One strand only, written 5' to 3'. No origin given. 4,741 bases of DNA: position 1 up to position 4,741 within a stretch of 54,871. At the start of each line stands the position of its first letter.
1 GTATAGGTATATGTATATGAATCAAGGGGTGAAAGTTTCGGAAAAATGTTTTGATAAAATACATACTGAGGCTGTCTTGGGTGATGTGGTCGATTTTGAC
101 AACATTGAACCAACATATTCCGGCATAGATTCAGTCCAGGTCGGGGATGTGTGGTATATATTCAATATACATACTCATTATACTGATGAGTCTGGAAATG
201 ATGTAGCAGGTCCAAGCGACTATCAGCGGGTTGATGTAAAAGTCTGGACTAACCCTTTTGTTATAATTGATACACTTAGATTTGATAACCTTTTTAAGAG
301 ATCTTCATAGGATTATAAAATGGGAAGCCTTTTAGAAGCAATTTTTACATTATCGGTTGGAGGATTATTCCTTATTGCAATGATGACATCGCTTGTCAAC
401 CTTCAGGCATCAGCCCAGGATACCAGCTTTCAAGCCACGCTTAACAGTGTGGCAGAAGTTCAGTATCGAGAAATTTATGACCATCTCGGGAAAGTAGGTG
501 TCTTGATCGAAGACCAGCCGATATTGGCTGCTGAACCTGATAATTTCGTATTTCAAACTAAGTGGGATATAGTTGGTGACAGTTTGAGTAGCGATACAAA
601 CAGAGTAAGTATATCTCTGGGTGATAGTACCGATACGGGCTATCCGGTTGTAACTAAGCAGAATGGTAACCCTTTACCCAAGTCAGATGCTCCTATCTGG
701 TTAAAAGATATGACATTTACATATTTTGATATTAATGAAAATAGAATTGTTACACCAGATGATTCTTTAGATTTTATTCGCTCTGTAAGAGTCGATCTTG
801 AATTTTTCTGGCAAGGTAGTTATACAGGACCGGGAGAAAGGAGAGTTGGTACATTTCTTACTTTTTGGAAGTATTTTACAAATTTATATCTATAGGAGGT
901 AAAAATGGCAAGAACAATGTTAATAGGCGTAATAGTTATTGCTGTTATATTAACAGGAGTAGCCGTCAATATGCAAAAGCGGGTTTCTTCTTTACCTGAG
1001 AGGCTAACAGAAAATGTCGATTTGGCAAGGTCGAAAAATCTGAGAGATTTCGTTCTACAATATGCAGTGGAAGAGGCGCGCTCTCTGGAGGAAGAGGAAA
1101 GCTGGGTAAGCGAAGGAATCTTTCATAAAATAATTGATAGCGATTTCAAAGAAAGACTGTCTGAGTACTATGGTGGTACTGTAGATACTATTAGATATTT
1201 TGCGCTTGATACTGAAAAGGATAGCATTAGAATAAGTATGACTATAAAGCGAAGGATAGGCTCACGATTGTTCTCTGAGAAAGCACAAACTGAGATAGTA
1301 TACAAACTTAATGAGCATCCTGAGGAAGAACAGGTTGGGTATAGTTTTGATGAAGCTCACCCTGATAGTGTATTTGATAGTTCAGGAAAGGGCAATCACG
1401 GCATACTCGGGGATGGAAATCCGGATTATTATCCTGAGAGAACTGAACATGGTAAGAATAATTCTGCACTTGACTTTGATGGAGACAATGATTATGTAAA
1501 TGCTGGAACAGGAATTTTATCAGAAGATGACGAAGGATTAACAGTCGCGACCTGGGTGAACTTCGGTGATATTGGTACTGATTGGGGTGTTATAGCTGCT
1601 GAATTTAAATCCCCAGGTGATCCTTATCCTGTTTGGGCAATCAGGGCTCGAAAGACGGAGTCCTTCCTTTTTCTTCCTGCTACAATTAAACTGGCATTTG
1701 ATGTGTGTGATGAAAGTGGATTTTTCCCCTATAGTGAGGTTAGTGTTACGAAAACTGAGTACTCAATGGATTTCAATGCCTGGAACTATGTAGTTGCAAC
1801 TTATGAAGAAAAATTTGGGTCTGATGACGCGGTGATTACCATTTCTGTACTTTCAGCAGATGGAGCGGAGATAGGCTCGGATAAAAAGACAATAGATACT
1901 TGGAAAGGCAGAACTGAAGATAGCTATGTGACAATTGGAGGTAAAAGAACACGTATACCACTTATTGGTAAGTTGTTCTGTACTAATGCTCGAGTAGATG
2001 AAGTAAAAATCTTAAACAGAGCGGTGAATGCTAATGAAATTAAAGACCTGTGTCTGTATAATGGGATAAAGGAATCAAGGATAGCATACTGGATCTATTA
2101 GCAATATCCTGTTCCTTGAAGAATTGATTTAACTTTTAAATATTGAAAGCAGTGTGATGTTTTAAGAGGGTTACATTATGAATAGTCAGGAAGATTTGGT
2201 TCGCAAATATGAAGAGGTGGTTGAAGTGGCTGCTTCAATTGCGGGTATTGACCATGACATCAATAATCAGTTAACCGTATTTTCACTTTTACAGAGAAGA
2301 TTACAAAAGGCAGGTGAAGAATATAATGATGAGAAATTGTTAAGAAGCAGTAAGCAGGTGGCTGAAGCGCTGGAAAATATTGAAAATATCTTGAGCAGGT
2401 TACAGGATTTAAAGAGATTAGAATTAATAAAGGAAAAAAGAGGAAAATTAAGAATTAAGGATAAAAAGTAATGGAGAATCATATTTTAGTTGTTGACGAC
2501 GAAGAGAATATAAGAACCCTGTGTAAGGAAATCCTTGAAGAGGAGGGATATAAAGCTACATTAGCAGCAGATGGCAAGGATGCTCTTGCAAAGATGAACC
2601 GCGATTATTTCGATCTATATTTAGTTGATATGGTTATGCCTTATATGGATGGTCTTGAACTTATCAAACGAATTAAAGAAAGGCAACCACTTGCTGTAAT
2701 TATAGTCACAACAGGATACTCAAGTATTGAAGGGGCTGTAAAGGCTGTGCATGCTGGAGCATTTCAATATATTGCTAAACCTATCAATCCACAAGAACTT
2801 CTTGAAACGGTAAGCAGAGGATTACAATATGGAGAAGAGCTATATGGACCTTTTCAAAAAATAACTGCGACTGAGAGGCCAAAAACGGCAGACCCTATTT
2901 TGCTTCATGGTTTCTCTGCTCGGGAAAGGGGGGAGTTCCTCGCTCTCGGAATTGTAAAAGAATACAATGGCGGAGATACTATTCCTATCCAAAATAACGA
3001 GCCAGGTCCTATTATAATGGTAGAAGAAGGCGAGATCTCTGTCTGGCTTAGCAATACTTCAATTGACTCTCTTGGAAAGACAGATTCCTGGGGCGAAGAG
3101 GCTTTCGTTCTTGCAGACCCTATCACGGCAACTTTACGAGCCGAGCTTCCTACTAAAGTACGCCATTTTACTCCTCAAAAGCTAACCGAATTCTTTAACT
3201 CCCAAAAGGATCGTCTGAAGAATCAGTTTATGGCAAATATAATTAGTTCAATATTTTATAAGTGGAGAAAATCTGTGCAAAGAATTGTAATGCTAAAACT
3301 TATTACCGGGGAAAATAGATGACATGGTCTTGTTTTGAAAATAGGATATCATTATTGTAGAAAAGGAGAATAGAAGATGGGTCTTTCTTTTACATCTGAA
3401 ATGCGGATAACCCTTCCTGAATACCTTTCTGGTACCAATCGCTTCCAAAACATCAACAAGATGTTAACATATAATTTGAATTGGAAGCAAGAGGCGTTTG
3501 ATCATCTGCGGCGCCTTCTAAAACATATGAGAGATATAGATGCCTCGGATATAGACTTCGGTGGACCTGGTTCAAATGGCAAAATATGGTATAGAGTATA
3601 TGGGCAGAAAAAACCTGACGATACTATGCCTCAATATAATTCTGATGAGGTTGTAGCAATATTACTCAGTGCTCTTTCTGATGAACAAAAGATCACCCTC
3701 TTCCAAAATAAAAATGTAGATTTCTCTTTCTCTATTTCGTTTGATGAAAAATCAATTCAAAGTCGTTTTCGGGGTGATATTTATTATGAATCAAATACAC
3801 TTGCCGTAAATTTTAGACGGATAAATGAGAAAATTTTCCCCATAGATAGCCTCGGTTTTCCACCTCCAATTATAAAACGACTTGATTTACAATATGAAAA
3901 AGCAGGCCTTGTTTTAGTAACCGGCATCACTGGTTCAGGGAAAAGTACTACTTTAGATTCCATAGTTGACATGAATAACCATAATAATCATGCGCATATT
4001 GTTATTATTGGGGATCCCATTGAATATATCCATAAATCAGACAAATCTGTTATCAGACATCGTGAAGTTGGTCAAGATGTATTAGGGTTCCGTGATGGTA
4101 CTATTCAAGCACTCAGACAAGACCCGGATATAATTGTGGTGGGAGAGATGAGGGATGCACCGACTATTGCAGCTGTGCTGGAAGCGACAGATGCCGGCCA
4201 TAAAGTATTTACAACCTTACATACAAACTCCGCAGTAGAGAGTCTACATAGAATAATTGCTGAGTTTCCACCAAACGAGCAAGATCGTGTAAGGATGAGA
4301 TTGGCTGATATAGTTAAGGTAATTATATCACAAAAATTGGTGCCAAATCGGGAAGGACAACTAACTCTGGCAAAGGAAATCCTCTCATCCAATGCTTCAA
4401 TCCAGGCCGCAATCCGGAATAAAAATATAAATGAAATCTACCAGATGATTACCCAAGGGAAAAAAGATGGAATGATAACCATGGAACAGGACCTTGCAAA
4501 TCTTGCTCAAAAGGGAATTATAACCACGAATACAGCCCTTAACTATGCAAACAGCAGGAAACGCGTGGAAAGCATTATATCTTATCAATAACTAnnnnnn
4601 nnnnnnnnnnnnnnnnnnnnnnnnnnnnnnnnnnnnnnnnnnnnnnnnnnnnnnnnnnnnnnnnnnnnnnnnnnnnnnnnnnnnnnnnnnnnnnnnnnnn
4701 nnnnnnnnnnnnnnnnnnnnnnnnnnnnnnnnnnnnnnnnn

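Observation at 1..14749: One co-directional ~14.7 kb gene string joins a compacted type IV pilus machine to T9SS-sorted surface proteins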

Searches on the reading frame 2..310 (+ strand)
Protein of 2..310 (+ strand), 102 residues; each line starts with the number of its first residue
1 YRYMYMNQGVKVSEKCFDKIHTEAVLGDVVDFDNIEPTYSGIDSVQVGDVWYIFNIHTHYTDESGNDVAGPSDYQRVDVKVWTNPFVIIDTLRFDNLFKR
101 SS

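Call 3: search_protein_families(library=pfam, proteins=[window:2-310:+], max_evalue=0.01)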
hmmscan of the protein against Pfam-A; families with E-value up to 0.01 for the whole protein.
window:2-310:+ (102 aa): 0 families

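Call 6: search_protein_families(library=ncbifam, proteins=[window:2-310:+], max_evalue=0.01)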
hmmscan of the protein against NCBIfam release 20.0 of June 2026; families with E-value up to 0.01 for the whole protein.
window:2-310:+ (102 aa): 0 families

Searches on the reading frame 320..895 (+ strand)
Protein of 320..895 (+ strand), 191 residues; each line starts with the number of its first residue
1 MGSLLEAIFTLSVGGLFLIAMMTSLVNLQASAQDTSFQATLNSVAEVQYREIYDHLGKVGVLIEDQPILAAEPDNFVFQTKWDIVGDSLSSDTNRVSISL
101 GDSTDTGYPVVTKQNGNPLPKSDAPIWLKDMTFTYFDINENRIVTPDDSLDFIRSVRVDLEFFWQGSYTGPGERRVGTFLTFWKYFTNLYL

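Call 3: search_protein_families(library=pfam, proteins=[window:320-895:+], max_evalue=0.01)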
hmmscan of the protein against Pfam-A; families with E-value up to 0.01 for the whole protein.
window:320-895:+ (191 aa): 0 families

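Call 6: search_protein_families(library=ncbifam, proteins=[window:320-895:+], max_evalue=0.01)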
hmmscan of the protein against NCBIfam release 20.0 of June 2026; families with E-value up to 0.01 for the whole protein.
window:320-895:+ (191 aa): 0 families

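Call 64: search_protein_families(library=pfam, proteins=[window:320-895:+], max_evalue=1)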
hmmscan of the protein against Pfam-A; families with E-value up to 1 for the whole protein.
window:320-895:+ (191 aa): 0 families

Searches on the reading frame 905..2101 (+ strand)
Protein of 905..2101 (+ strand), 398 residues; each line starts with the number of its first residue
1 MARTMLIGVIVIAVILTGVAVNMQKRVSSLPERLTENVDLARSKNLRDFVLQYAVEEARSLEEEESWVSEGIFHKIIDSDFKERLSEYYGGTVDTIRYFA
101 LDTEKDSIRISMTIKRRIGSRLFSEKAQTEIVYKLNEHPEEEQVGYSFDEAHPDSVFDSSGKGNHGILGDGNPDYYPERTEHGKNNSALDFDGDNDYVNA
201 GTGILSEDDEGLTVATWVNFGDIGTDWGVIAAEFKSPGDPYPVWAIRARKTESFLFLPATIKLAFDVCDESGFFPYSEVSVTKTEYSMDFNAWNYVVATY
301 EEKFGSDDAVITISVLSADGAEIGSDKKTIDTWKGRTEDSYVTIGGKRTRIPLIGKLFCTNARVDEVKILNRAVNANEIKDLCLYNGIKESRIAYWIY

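Call 3: search_protein_families(library=pfam, proteins=[window:905-2101:+], max_evalue=0.01)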
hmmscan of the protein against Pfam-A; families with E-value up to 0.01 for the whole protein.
window:905-2101:+ (398 aa): 1 family
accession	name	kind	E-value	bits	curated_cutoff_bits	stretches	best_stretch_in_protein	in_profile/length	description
PF13385.13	Laminin_G_3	-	7.8e-10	39.5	27.6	1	192-380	1-151/151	Concanavalin A-like lectin/glucanases superfamily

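Call 6: search_protein_families(library=ncbifam, proteins=[window:905-2101:+], max_evalue=0.01)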
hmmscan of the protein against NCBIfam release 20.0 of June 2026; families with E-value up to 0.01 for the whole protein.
window:905-2101:+ (398 aa): 0 families

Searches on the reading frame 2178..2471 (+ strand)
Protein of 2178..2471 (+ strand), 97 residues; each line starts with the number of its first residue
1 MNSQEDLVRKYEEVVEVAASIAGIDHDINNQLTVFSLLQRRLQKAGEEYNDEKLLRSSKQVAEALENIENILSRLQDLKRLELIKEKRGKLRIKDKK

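Call 3: search_protein_families(library=pfam, proteins=[window:2178-2471:+], max_evalue=0.01)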
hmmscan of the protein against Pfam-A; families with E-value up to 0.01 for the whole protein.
window:2178-2471:+ (97 aa): 1 family
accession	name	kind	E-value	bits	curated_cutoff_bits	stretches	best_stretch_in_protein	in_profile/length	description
PF00512.31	HisKA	-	0.0039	17.6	26.9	1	21-82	6-64/66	His Kinase A (phospho-acceptor) domain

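Call 6: search_protein_families(library=ncbifam, proteins=[window:2178-2471:+], max_evalue=0.01)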
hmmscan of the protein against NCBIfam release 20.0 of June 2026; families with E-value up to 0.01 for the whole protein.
window:2178-2471:+ (97 aa): 1 family
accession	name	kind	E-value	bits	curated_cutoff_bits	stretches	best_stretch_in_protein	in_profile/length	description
NF047497.1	HK_LIC_12097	equivalog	0.0054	15.5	500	1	12-82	145-215/367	LIC_12097 family sensor histidine kinase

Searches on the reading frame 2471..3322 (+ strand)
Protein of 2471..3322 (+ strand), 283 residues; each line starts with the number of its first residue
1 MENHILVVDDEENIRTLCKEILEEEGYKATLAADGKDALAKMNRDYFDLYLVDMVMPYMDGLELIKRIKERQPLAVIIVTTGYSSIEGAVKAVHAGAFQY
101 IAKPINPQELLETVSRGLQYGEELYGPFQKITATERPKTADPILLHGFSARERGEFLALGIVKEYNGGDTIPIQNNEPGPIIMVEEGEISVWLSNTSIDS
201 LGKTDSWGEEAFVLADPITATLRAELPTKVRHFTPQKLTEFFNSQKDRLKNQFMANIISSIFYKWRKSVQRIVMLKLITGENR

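Call 3: search_protein_families(library=pfam, proteins=[window:2471-3322:+], max_evalue=0.01)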
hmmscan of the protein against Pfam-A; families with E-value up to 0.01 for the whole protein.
window:2471-3322:+ (283 aa): 2 families
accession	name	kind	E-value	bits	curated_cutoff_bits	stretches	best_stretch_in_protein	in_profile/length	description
PF00072.30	Response_reg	-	2.3e-31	108.7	30.2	1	5-114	1-110/111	Response regulator receiver domain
PF00027.35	cNMP_binding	-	5e-06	26.8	27.5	1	163-244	2-88/89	Cyclic nucleotide-binding domain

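Call 6: search_protein_families(library=ncbifam, proteins=[window:2471-3322:+], max_evalue=0.01)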
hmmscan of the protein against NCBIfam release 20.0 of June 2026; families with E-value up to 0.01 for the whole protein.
window:2471-3322:+ (283 aa): 104 families (the best 25 are shown)
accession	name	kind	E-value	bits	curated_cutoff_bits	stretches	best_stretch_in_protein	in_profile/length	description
NF053512.1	nitric_RR_NosR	exception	3e-27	95.7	400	1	5-120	1-117/422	response regulator c-di-GMP phosphodiesterase, NosR family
NF051870.1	NAssimRespRegNtrX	equivalog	5.2e-27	94.8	600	1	4-119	3-120/452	nitrogen assimilation response regulator NtrX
NF008469.0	PRK11361.1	equivalog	5.4e-26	91.3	714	1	3-119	5-121/461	acetoacetate metabolism transcriptional regulator AtoC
TIGR01818.1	ntrC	equivalog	2.3e-24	86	558.6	1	5-123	1-119/463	nitrogen regulation protein NR(I)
NF007689.0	PRK10365.1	equivalog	4e-24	85.2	760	1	4-126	7-129/441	sigma-54-dependent response regulator transcription factor ZraR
NF006900.1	PRK09390.1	equivalog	6.7e-21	74.7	255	1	3-122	5-124/203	response regulator FixJ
NF008176.1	PRK10923.1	equivalog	9.5e-21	73.9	620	1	4-127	5-128/469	nitrogen regulation protein NR(I)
NF007005.1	PRK09468.1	equivalog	1.3e-20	73.8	331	1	2-115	3-116/237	osmolarity response regulator transcription factor OmpR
NF040689.1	MtrAB_MtrA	equivalog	1.5e-20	73.5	300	1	5-117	1-112/219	MtrAB system response regulator MtrA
NF033120.0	vanR_FM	exception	1.6e-20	73.8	460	1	4-118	5-118/231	vancomycin resistance response regulator transcription factor, VanR-F/VanR-M family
NF041733.1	resp_reg_CseB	equivalog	2.4e-20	72.9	350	1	4-112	2-109/228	two-component system response regulator CseB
NF047793.1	ResRegPgtA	equivalog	2.9e-20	72.5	650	1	2-119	5-122/414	two-component system response regulator PgtA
NF045944.1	ResRegRpaBCyano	equivalog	4.3e-20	72.1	330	1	6-115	1-109/229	response regulator transcription factor RpaB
NF046022.1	RespRegCpdRBruc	equivalog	7.2e-20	71.2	180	1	4-116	3-115/120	cell cycle two-component system response regulator CpdR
NF033117.2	vanR_ACDEGLN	exception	1.2e-19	70.8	350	1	5-118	1-113/226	VanR-ABDEGLN family response regulator transcription factor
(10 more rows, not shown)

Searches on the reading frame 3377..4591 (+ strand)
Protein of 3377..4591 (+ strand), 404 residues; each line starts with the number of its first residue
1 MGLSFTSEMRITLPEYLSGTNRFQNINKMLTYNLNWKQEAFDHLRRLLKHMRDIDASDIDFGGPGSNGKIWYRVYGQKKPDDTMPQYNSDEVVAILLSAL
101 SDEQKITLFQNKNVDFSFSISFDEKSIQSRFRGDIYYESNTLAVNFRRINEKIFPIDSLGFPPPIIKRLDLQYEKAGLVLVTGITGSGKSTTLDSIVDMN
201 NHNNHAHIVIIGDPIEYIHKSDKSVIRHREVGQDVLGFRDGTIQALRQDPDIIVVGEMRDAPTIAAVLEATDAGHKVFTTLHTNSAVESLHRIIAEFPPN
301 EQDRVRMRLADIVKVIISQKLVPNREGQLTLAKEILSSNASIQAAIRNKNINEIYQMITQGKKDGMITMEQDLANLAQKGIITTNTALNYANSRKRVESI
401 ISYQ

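Call 3: search_protein_families(library=pfam, proteins=[window:3377-4591:+], max_evalue=0.01)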
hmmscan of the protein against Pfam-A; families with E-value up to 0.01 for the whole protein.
window:3377-4591:+ (404 aa): 6 families
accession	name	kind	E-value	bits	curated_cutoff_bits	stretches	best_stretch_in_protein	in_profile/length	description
PF00437.27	T2SSE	-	1.7e-39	136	24.9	1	144-381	107-344/370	Type II/IV secretion system protein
PF13555.12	AAA_29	-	0.00021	21.4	27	1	172-197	18-43/61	P-loop containing region of AAA domain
PF02492.25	cobW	-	0.00084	19.4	20.7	1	179-243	3-62/180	CobW/HypB/UreG, nucleotide-binding domain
PF01935.23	DUF87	-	0.0012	19.5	23.2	1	180-221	27-68/220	Helicase HerA, central domain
PF13401.12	AAA_22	-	0.0014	19.4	27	1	175-209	4-37/130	AAA domain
PF00005.33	ABC_tran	-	0.0048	17.9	25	0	167-220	2-52/137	ABC transporter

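Call 6: search_protein_families(library=ncbifam, proteins=[window:3377-4591:+], max_evalue=0.01)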
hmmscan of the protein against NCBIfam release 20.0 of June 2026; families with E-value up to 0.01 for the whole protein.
window:3377-4591:+ (404 aa): 31 families (the best 25 are shown)
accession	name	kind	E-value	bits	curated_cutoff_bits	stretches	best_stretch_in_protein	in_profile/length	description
TIGR01420.1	pilT_fam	subfamily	2.5e-97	326.2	319.1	1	44-395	2-342/343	PilT/PilU family type 4a pilus ATPase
TIGR02525.1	plasmid_TraJ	equivalog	3.6e-41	141.4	368.3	1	42-386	10-362/372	plasmid transfer ATPase TraJ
TIGR02524.1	dot_icm_DotB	equivalog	1.7e-36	126.2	463.3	1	43-383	5-346/358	Dot/Icm type IV secretion system ATPase DotB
NF007755.0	PRK10436.1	equivalog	3.1e-30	105.3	617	1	32-323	77-356/465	type II secretion system protein GspE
TIGR02533.1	type_II_gspE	equivalog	2e-28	99.3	630.25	1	152-294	218-357/486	type II secretion system ATPase GspE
NF041000.1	ATPase_ComGA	equivalog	3.2e-28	98.5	300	1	50-323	6-266/267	competence type IV pilus ATPase ComGA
TIGR02538.1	type_IV_pilB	equivalog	5.4e-26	91.3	675.65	1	155-357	294-486/564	type IV-A pilus assembly ATPase PilB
NF053534.1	T4PilAsmATPsTfpB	equivalog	1.3e-25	89.9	850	1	170-294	330-450/584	type IV pilus assembly ATPase TfpB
TIGR02782.1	TrbB_P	equivalog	1.8e-12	47.2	304.55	1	179-318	139-277/303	P-type conjugative transfer ATPase TrbB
NF058587.1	archaellum_moto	equivalog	3.2e-12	46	550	1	175-296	274-396/527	archaellum flagellar ATPase motor FlaI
TIGR03819.1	heli_sec_ATPase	hypoth_equivalog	6.3e-12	45.3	373.15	1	179-295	181-299/340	TadA family conjugal transfer-associated ATPase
NF010407.0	PRK13833.1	subfamily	5.6e-11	42.4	499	1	179-320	147-286/323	conjugal transfer protein TrbB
NF010469.0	PRK13894.1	subfamily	9.3e-11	41.6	508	1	179-318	152-291/320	conjugal transfer ATPase TrbB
TIGR02788.1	VirB11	equivalog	9.3e-11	41.3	249.95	1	179-316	147-284/308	P-type DNA transfer ATPase VirB11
NF053672.1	bindosome_BasE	exception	2.7e-07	29.7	1000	1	179-303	273-398/512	bindosome assembly system ATPase subunit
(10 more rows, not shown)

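Call 9: find_encoding_contigs(protein=window:3377-4591:+, flank=10000, max_places=10)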
Protein window:3377-4591:+ (404 aa): no gene with exactly this product is on record in the collection.
